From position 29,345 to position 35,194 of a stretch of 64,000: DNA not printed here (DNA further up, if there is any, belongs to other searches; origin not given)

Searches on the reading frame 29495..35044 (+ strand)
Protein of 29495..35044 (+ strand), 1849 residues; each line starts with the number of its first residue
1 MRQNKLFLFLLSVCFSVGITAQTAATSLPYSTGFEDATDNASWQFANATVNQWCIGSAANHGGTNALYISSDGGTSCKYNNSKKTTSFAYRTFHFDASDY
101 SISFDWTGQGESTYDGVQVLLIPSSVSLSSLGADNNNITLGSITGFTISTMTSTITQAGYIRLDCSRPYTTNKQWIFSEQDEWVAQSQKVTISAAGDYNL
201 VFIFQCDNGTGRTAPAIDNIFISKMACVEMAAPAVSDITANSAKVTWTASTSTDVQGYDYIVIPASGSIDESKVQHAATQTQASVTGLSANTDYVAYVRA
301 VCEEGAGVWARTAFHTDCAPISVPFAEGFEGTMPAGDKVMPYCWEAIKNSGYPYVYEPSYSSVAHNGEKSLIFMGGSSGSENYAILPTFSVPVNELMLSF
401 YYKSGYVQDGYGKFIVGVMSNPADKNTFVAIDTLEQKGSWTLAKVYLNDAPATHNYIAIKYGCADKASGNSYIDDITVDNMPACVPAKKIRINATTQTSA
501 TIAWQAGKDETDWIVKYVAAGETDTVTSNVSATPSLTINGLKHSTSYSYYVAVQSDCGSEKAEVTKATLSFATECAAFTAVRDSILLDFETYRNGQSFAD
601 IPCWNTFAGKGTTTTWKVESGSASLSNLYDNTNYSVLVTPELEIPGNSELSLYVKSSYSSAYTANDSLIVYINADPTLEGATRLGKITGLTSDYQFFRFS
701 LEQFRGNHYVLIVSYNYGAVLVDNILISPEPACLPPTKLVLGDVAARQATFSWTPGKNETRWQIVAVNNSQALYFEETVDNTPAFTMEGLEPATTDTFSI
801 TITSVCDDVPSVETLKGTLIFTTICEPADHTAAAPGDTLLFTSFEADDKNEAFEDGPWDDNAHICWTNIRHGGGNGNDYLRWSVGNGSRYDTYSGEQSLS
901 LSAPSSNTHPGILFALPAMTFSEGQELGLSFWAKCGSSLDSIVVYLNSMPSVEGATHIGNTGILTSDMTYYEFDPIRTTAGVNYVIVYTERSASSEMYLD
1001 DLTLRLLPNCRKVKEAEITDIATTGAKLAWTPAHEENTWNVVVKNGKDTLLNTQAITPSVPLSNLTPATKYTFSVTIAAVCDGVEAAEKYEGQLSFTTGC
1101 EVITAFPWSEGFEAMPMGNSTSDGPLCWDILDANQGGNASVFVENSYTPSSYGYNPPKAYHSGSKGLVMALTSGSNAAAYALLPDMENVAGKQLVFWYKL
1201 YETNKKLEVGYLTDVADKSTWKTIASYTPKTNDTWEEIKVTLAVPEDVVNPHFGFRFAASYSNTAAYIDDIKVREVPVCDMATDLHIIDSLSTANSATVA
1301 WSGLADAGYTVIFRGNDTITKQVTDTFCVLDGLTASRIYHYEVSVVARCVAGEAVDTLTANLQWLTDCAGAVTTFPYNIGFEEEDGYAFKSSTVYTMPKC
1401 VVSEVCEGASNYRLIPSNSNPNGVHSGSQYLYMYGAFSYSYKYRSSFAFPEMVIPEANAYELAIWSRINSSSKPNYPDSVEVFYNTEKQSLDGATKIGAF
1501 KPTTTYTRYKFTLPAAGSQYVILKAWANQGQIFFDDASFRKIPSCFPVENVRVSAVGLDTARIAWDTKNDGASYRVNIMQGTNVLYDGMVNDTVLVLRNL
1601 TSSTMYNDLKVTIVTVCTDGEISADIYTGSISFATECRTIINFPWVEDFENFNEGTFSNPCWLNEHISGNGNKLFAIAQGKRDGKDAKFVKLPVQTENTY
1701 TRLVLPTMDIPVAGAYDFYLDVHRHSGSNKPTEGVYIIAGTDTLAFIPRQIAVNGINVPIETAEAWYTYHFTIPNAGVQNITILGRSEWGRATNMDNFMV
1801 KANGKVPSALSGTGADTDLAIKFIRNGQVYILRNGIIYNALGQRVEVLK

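Call 12: search_protein_families(library=pfam, proteins=[window:29495-35044:+])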
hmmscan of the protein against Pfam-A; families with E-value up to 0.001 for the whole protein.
window:29495-35044:+ (1849 aa): 4 families
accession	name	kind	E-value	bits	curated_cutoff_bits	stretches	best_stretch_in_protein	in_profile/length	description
PF00041.27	fn3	-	1.4e-34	118.6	25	3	235-312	8-80/84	Fibronectin type III domain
PF16656.11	Pur_ac_phosph_N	-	2.9e-10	41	30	0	490-566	4-86/93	Purple acid Phosphatase, N-terminal domain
PF25059.1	FN3_DSCAM-DSCAML_C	-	7.8e-05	23.4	39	0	511-571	21-82/89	DSCAM/DSCAML C-terminal Fn3-like domain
PF16655.11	PhoD_N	-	0.00011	23.1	30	0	1024-1078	26-79/90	PhoD-like phosphatase, N-terminal domain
